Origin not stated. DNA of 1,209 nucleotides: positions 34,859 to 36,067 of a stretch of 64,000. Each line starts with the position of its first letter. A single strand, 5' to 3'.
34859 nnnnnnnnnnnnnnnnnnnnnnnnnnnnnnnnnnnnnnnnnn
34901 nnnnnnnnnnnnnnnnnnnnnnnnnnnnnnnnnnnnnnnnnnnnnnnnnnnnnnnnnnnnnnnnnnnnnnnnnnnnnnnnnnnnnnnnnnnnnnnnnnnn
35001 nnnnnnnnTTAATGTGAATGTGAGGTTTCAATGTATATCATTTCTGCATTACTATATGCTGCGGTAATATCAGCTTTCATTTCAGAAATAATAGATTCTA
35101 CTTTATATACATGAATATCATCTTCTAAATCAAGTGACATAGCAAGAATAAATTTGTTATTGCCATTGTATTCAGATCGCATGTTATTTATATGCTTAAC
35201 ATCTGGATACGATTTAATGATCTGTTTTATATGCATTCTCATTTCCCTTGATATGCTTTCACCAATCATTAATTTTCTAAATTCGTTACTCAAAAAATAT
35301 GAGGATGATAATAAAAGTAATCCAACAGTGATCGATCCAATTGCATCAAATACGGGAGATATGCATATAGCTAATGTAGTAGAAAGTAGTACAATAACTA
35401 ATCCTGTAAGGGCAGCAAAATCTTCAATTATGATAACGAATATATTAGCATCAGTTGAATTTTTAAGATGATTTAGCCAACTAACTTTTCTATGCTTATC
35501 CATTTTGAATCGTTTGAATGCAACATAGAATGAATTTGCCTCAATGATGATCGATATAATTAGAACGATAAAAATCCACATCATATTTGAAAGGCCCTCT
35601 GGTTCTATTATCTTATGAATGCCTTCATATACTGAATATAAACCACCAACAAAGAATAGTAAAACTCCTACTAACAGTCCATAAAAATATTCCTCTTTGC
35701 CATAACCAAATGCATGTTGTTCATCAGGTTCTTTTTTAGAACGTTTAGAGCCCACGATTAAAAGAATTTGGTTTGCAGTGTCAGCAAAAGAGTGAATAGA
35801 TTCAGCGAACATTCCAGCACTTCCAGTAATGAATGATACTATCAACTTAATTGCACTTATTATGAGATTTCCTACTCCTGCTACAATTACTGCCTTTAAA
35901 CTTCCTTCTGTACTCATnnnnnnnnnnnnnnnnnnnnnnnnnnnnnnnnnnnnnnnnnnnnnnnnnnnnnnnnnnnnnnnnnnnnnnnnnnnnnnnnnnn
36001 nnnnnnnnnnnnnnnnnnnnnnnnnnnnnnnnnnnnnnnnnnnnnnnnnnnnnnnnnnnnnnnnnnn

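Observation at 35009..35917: Cation diffusion facilitator transporter encoded by a phage, immediately upstream of the alarmone hydrolase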

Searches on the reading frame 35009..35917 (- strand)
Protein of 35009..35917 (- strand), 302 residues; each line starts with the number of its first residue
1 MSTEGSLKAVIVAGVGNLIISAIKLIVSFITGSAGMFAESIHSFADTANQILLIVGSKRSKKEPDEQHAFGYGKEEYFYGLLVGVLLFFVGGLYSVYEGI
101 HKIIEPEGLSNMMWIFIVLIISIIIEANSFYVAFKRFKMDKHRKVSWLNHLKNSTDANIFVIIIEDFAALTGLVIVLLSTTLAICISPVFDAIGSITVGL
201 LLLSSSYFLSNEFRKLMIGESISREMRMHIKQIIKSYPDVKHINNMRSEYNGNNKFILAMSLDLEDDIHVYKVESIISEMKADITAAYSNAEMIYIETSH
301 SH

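Call 3: search_protein_families(library=pfam, proteins=[window:35009-35917:-], max_evalue=0.01)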
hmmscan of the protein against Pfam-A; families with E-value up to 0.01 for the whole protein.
window:35009-35917:- (302 aa): 2 families
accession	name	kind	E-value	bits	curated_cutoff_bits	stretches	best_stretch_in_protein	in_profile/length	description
PF01545.26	Cation_efflux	-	3.8e-37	128.4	26.6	1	10-210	1-190/198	Cation efflux family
PF16916.11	ZT_dimer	-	1e-06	29.1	26.7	1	224-294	3-71/78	Dimerisation domain of Zinc Transporter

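Call 4: search_protein_families(library=ncbifam, proteins=[window:35009-35917:-], max_evalue=0.01)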
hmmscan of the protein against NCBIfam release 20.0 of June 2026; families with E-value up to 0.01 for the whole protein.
window:35009-35917:- (302 aa): 9 families
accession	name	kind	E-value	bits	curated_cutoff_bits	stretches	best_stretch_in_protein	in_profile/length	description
TIGR01297.1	CDF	superfamily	4.5e-39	134.4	82.35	1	8-300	3-282/285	cation diffusion facilitator family transporter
NF033616.1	CDF_MamB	equivalog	6.6e-24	84.9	350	1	11-296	10-279/284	magnetosome biogenesis CDF transporter MamB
NF033615.1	CDF_MamM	equivalog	1.6e-21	76.8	350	1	8-298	10-286/290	magnetosome biogenesis CDF transporter MamM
NF007064.0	PRK09509.1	equivalog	3.1e-21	75.7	447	1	9-295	12-282/300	CDF family cation-efflux transporter FieF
NF050169.1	CatEfflxFieF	equivalog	1.3e-20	73.8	420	1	16-294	14-276/282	cation efflux pump FieF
NF052602.1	Zn_efflux_Cdf31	equivalog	2.1e-17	63.5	460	1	9-292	9-282/299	CDF family zinc efflux transporter Cdf31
NF040994.1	MamV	equivalog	7.3e-12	45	500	1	16-298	20-285/319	CDF transporter MamV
NF002923.0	PRK03557.1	equivalog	1.4e-11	44.3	408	1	21-253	32-249/313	CDF family zinc transporter ZitB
NF052621.1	MngEfTpMntE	equivalog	5.2e-08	32.7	500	1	17-292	13-274/293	manganese efflux transporter MntE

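Call 5: search_protein_families(library=phrogs, proteins=[window:35009-35917:-], max_evalue=0.001)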
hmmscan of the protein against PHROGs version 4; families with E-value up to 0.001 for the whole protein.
window:35009-35917:- (302 aa): 1 family
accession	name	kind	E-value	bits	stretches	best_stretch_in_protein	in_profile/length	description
phrog_7308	-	moron, auxiliary metabolic gene and host takeover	2.2e-28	100.5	1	8-294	13-283/302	cation efflux protein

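Call 7: search_dna_similar(query=window:35009-35917:-, collection=phages, mode=protein, max_rows=60)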
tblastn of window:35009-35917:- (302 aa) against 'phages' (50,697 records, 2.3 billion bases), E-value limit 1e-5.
Records with a match: 10; places in all: 10; records where one place covers at least 80% of the query: 10.
Best place of each record, by identity: <60% 10.
By first word of the organism name: Listeria 5; uncultured 3; Enterococcus 2.
By host as written in the record: Listeria monocytogenes 5; - 4; Enterococcus faecalis 1.
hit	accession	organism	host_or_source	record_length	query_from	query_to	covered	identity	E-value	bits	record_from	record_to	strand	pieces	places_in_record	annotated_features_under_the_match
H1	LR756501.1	uncultured phage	metagenomic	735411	5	297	97%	48.5%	2e-63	221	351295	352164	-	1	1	record has no annotation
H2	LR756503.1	uncultured phage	metagenomic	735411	5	297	97%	48.5%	2e-63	221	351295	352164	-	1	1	record has no annotation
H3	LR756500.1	uncultured phage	metagenomic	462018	1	301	100%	46.2%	9e-58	205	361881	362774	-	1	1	record has no annotation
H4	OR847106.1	Listeria phage LM 4-11-1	Listeria monocytogenes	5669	11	298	95%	32.4%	3e-22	102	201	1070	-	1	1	record has no annotation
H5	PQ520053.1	Enterococcus phage IME_EF3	-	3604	9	297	96%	32.2%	9e-22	100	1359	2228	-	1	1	record has no annotation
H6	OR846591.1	Enterococcus phage Efs 1-1-1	Enterococcus faecalis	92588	9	297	96%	32.2%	1e-21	100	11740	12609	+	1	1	record has no annotation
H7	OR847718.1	Listeria phage LM 4-11-1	Listeria monocytogenes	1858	8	253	81%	26.0%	1e-10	67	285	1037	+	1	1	record has no annotation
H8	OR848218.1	Listeria phage LM 4-14-1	Listeria monocytogenes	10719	8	253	81%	26.0%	2e-10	67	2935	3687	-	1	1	record has no annotation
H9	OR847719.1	Listeria phage LM 4-11-1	Listeria monocytogenes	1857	8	253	81%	25.2%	5e-10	66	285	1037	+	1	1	record has no annotation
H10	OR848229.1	Listeria phage LM 4-14-1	Listeria monocytogenes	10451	8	253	81%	25.2%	8e-10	66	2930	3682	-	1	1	record has no annotation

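Call 13: find_homologous_proteins(query=window:35009-35917:-, max_evalue=1e-10)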
Query window:35009-35917:- (302 aa): 1206 proteins with E <= 1e-10 among 4510 candidates; the best 120 are listed.
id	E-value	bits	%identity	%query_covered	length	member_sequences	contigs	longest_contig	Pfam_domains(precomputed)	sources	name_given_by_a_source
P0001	9.0e-186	634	99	100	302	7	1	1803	PF16916.12,PF01545.27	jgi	-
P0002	5.1e-127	441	67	98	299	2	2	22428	PF01545.27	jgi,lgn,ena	-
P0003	1.4e-123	430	68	98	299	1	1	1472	PF01545.27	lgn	-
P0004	2.1e-122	426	67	98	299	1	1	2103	PF16916.12,PF01545.27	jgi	jgi:cation diffusion facilitator family transporter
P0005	2.2e-122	426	66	98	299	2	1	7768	PF16916.12,PF01545.27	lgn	-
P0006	1.2e-120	420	65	98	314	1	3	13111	PF01545.27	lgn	-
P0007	6.3e-120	418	68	98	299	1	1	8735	PF16916.12,PF01545.27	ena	-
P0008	2.4e-119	416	64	98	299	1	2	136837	PF16916.12,PF01545.27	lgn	-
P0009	4.2e-119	415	64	98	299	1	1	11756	PF16916.12,PF01545.27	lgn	-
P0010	1.5e-118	413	67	98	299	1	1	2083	PF16916.12,PF01545.27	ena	-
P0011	1.3e-117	410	65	98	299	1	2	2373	PF01545.27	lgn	-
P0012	9.1e-114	398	63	98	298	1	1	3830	PF16916.12,PF01545.27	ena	-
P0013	2.5e-110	386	60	98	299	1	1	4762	PF16916.12,PF01545.27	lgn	-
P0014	4.8e-100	353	57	100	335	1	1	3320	PF01545.27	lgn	-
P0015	1.9e-99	351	57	98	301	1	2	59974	PF01545.27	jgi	jgi:cation diffusion facilitator family transporter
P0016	8.0e-99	349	57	100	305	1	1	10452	PF01545.27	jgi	jgi:cation diffusion facilitator family transporter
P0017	5.7e-98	346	56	100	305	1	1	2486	PF01545.27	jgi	jgi:cation diffusion facilitator family transporter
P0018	1.0e-97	345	57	100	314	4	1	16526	PF01545.27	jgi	-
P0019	2.5e-97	344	65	87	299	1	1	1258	PF01545.27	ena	-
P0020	8.9e-96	339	56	100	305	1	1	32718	PF01545.27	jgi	-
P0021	1.9e-95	338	58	97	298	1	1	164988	PF01545.27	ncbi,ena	-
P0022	2.9e-95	337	54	100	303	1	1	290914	PF01545.27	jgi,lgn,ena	-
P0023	3.1e-95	337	56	97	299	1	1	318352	PF01545.27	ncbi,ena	-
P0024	3.2e-95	337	54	100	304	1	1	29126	PF01545.27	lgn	-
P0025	5.9e-95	336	57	97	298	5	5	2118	PF01545.27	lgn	-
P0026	6.2e-95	336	57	97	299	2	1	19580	PF01545.27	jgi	jgi:cation diffusion facilitator family transporter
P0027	2.2e-94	334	57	97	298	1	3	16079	PF01545.27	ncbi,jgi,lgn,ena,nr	ncbi:MAG: cation diffusion facilitator family transporter [Bacteroidales bacterium]|nr:cation diffus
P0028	2.7e-94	334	56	97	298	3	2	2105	PF01545.27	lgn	-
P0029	7.0e-94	332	56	97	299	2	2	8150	PF01545.27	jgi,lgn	jgi:cation diffusion facilitator family transporter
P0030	1.9e-93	331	55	97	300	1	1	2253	PF01545.27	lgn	-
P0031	3.3e-93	330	56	96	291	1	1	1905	PF01545.27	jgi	-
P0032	3.6e-93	330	55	98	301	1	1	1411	PF16916.12,PF01545.27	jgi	jgi:cation diffusion facilitator family transporter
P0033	3.8e-93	330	55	98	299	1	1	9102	PF01545.27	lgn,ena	-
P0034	4.9e-93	330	55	97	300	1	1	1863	PF01545.27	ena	-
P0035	5.2e-93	330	53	99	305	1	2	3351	PF01545.27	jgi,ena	-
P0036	6.8e-93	329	55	98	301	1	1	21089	PF01545.27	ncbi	-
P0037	7.6e-93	329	53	98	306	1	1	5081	PF01545.27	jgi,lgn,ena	-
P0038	8.7e-93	329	56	98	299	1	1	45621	PF01545.27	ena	-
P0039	1.0e-92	329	55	97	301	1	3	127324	PF01545.27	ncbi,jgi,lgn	-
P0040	1.8e-92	328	54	98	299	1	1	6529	PF01545.27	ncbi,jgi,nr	ncbi:MAG TPA: cation diffusion facilitator family transporter [Bacteroidales bacterium]|nr:cation di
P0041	2.4e-92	327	54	98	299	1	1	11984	PF01545.27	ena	-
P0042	2.8e-92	327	54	98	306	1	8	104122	PF01545.27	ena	-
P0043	3.3e-92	327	54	97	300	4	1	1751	PF01545.27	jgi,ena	jgi:cation diffusion facilitator family transporter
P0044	3.5e-92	327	55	98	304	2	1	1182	PF01545.27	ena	-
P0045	4.9e-92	326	54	97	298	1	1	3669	PF01545.27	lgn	-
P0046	7.2e-92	326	51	100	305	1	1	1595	PF01545.27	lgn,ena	-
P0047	7.3e-92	326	54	97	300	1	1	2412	PF01545.27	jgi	jgi:cation diffusion facilitator family transporter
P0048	8.1e-92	326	54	97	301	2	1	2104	PF01545.27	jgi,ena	-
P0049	1.2e-91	325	54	98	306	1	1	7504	PF01545.27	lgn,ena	-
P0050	1.8e-91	324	53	97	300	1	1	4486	PF01545.27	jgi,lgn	jgi:cation diffusion facilitator family transporter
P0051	2.0e-91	324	54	100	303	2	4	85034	PF16916.12,PF01545.27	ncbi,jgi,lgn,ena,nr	ncbi:MAG TPA: cation diffusion facilitator family transporter [Bacteroidales bacterium]|nr:cation di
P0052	2.4e-91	324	54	100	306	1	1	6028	PF01545.27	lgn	-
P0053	3.8e-91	323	53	100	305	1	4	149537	PF01545.27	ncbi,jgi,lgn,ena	jgi:cation diffusion facilitator family transporter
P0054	3.9e-91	323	54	98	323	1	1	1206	PF01545.27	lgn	-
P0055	4.3e-91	323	52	100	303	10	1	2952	PF16916.12,PF01545.27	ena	-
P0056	4.6e-91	323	52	100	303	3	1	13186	PF16916.12,PF01545.27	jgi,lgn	-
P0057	5.6e-91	323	55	97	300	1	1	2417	PF01545.27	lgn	-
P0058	1.3e-90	322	53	98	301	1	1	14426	PF01545.27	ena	-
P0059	1.3e-90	322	52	100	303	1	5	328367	PF16916.12,PF01545.27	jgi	jgi:cation diffusion facilitator family transporter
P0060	2.1e-90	321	54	98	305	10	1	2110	PF01545.27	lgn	-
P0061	2.2e-90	321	54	98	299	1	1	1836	PF01545.27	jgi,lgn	jgi:cation diffusion facilitator family transporter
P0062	4.6e-90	320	53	97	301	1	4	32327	PF01545.27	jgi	jgi:cation diffusion facilitator family transporter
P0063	4.8e-90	320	53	100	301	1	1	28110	PF01545.27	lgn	-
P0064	5.7e-90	320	54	98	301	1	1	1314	PF01545.27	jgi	jgi:cation diffusion facilitator family transporter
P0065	6.0e-90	320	52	99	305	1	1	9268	PF16916.12,PF06570.17,PF01545.27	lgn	-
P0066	8.1e-90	319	55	98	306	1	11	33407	PF01545.27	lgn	-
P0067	9.0e-90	319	53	99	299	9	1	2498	PF01545.27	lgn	-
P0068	9.0e-90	319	52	100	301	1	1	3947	PF01545.27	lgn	-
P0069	1.2e-89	319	54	99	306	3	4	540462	PF01545.27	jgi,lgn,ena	-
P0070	1.2e-89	318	53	98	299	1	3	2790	PF01545.27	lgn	-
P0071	1.3e-89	318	54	98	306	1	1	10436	PF01545.27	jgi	jgi:cation diffusion facilitator family transporter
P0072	1.3e-89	318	52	98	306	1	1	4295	PF01545.27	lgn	-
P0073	1.6e-89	318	54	97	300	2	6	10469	PF01545.27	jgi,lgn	jgi:cation diffusion facilitator family transporter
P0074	1.6e-89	318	51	100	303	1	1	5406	PF16916.12,PF01545.27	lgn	-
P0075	1.8e-89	318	55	97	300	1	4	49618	PF01545.27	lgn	-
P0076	1.9e-89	318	56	97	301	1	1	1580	PF01545.27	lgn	-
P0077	2.2e-89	318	52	100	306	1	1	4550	PF16916.12,PF01545.27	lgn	-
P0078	3.2e-89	317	51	98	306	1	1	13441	PF01545.27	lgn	-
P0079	4.0e-89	317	53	100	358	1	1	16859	PF01545.27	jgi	jgi:cation diffusion facilitator family transporter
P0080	4.6e-89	317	51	98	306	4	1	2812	PF01545.27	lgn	-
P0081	6.2e-89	316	51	100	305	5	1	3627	PF16916.12,PF01545.27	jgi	-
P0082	7.0e-89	316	51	100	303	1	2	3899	PF16916.12,PF01545.27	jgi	jgi:cation diffusion facilitator family transporter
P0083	9.0e-89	316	51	100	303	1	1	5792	PF16916.12,PF01545.27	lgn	-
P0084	9.8e-89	316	53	98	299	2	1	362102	PF01545.27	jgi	jgi:cation diffusion facilitator family transporter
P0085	1.2e-88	315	52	98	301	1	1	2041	PF01545.27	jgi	jgi:cation diffusion facilitator family transporter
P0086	1.4e-88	315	53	97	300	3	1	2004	PF01545.27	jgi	-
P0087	1.4e-88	315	52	98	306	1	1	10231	PF01545.27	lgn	-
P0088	1.4e-88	315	53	97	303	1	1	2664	PF01545.27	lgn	-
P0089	1.6e-88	315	53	98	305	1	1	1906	PF01545.27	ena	-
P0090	1.7e-88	315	55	98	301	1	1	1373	PF01545.27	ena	-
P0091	2.6e-88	314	52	100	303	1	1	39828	PF01545.27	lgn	-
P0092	3.0e-88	314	51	100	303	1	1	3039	PF01545.27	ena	-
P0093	5.0e-88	313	53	97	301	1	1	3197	PF01545.27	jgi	jgi:cation diffusion facilitator family transporter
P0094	5.1e-88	313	53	100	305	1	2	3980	PF16916.12,PF01545.27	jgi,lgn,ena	-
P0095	7.2e-88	313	52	98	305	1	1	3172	PF16916.12,PF01545.27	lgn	-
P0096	7.6e-88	313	55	100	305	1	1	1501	PF16916.12,PF01545.27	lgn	-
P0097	8.0e-88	313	52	97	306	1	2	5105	PF01545.27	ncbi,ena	-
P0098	8.3e-88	313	52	100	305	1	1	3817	PF16916.12,PF01545.27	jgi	jgi:cation diffusion facilitator family transporter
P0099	1.1e-87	312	52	97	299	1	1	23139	PF01545.27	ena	-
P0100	1.2e-87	312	54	100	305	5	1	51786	PF16916.12,PF01545.27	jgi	jgi:cation diffusion facilitator family transporter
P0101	1.3e-87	312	51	98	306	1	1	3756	PF01545.27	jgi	jgi:cation diffusion facilitator family transporter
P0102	1.5e-87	312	52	97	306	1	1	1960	PF01545.27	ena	-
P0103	1.9e-87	311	51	97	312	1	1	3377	PF01545.27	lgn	-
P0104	2.1e-87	311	53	97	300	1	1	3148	PF01545.27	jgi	jgi:cation diffusion facilitator family transporter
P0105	2.3e-87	311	51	98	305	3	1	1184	PF01545.27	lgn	-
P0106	2.4e-87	311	52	97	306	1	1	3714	PF01545.27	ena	-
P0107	2.5e-87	311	52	97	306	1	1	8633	PF01545.27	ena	-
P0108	2.9e-87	311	52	97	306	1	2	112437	PF01545.27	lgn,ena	-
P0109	3.3e-87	311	55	92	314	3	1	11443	PF01545.27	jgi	jgi:cation diffusion facilitator family transporter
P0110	3.4e-87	310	52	99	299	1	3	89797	PF01545.27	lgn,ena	-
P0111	3.5e-87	310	53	97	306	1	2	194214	PF01545.27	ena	-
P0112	3.7e-87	310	51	100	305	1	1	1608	PF16916.12,PF01545.27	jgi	jgi:cation diffusion facilitator family transporter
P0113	3.8e-87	310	52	100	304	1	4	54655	PF16916.12,PF01545.27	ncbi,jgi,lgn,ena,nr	ncbi:cation diffusion facilitator family transporter [bacterium]|jgi:cation diffusion facilitator fa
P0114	4.4e-87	310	51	98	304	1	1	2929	PF16916.12,PF01545.27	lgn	-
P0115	5.0e-87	310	52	98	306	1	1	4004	PF01545.27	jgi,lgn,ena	-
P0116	5.0e-87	310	51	99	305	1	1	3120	PF16916.12,PF01545.27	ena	-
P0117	6.4e-87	310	55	98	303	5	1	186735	PF16916.12,PF01545.27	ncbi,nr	ncbi:MAG: cation transporter [Bacteroidales bacterium]|nr:cation transporter [Bacteroidales bacteriu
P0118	6.5e-87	310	51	97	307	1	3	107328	PF01545.27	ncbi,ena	ncbi:MAG: cation diffusion facilitator family transporter [Prolixibacteraceae bacterium]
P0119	6.7e-87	310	51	97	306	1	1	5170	PF01545.27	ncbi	-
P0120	7.3e-87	309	53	100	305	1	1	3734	PF16916.12,PF01545.27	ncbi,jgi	jgi:cation diffusion facilitator family transporter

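Call 15: find_encoding_contigs(protein=P0008, flank=10000, max_places=3)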
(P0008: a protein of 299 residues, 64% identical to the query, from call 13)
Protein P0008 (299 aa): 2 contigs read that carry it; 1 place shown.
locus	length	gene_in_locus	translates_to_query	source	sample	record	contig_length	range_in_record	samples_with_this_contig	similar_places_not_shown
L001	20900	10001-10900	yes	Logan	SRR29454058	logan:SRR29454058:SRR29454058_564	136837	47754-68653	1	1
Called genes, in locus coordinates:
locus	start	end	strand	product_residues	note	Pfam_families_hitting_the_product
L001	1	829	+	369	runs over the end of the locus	-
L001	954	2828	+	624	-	PF00691:OmpA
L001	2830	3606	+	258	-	PF00528:BPD_transp_1 (weak)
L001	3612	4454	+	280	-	PF00005:ABC_tran, PF13304:AAA_21 (faint)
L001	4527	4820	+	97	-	-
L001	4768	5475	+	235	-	-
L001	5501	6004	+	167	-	-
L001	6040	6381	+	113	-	-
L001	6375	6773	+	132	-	PF11750:DUF3307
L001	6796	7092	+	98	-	-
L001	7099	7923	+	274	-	PF04446:Thg1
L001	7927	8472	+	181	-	-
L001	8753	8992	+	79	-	-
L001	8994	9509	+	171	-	-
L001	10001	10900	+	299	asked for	PF01545:Cation_efflux, PF16916:ZT_dimer (faint)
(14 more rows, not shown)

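Call 16: find_encoding_contigs(protein=P0002, flank=10000, max_places=3)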
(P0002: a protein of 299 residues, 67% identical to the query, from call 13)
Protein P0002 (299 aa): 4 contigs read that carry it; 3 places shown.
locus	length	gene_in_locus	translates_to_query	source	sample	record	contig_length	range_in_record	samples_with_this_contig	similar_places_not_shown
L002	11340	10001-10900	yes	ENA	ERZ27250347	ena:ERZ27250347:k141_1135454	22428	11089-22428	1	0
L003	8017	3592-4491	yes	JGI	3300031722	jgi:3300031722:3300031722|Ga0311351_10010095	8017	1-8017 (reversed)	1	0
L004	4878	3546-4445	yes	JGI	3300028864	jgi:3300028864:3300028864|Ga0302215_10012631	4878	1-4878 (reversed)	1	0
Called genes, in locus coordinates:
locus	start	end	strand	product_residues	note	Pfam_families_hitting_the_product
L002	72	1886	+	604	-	PF00691:OmpA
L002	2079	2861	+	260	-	PF00528:BPD_transp_1 (weak)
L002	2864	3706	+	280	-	PF00005:ABC_tran, PF13304:AAA_21 (faint)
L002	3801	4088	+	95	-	-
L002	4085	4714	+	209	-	-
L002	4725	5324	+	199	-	-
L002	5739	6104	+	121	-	PF11750:DUF3307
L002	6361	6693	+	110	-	-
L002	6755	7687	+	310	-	PF03161:LAGLIDADG_2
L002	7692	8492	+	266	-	PF04446:Thg1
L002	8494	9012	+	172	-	-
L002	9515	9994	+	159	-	-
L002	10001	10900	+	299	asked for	PF01545:Cation_efflux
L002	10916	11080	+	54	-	-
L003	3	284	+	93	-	?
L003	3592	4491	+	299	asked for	PF01545:Cation_efflux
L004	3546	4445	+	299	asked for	PF01545:Cation_efflux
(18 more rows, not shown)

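Call 17: find_encoding_contigs(protein=P0069, flank=8000, max_places=2)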
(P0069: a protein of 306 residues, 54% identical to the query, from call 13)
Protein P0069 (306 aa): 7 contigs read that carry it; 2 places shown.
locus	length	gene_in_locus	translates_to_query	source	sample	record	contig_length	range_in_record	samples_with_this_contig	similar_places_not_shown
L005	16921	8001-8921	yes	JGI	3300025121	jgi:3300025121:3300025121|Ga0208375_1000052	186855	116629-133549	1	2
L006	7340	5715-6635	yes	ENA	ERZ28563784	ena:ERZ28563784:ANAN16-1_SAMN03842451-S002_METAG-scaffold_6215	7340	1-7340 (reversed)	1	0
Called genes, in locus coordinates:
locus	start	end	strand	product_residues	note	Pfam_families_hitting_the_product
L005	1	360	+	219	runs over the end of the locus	PF04127:DFP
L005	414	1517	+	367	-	PF14311:DUF4379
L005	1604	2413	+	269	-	-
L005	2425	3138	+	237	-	PF00092:VWA (weak), PF13519:VWA_2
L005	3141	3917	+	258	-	PF13672:PP2C_2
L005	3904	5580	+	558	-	PF00069:Pkinase (faint)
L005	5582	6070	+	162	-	-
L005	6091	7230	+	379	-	PF04055:Radical_SAM, PF13186:SPASM (weak)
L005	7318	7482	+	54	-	-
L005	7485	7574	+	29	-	-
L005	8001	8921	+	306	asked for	PF01545:Cation_efflux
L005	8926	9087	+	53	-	-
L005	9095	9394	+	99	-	-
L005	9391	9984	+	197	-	-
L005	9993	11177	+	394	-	PF00155:Aminotran_1_2, PF01041:DegT_DnrJ_EryC1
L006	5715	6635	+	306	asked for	PF01545:Cation_efflux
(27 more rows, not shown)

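Call 18: find_encoding_contigs(protein=P0015, flank=8000, max_places=2)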
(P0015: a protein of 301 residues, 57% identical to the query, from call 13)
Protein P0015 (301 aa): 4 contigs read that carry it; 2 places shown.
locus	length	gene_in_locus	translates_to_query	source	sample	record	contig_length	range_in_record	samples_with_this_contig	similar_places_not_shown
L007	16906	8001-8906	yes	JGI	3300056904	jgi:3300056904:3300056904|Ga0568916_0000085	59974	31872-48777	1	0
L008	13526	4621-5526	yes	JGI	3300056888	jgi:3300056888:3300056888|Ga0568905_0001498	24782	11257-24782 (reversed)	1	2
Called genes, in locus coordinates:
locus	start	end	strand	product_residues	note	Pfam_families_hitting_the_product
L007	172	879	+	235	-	PF06790:UPF0259, PF06161:DUF975 (weak), PF25231:DUF7847 (weak)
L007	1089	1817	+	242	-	PF00578:AhpC-TSA, PF08534:Redoxin, PF10417:1-cysPrx_C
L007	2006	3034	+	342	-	PF08240:ADH_N, PF00107:ADH_zinc_N (weak)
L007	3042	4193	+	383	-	-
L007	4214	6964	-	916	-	PF00675:Peptidase_M16, PF05193:Peptidase_M16_C, PF00675:Peptidase_M16, PF05193:Peptidase_M16_C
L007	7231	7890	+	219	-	PF01569:PAP2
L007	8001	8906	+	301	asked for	PF01545:Cation_efflux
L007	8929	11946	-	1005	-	PF00873:ACR_tran, PF02355:SecD_SecF_C (weak)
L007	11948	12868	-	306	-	PF25917:BSH_RND (weak), PF25973:BSH_CzcB (faint)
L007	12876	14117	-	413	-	-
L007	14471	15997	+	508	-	PF08903:DUF1846, PF20921:DUF1846_C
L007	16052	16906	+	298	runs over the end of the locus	PF01261:AP_endonuc_2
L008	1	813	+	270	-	?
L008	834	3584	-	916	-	PF00675:Peptidase_M16, PF05193:Peptidase_M16_C, PF00675:Peptidase_M16, PF05193:Peptidase_M16_C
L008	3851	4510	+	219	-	PF01569:PAP2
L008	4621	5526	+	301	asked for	PF01545:Cation_efflux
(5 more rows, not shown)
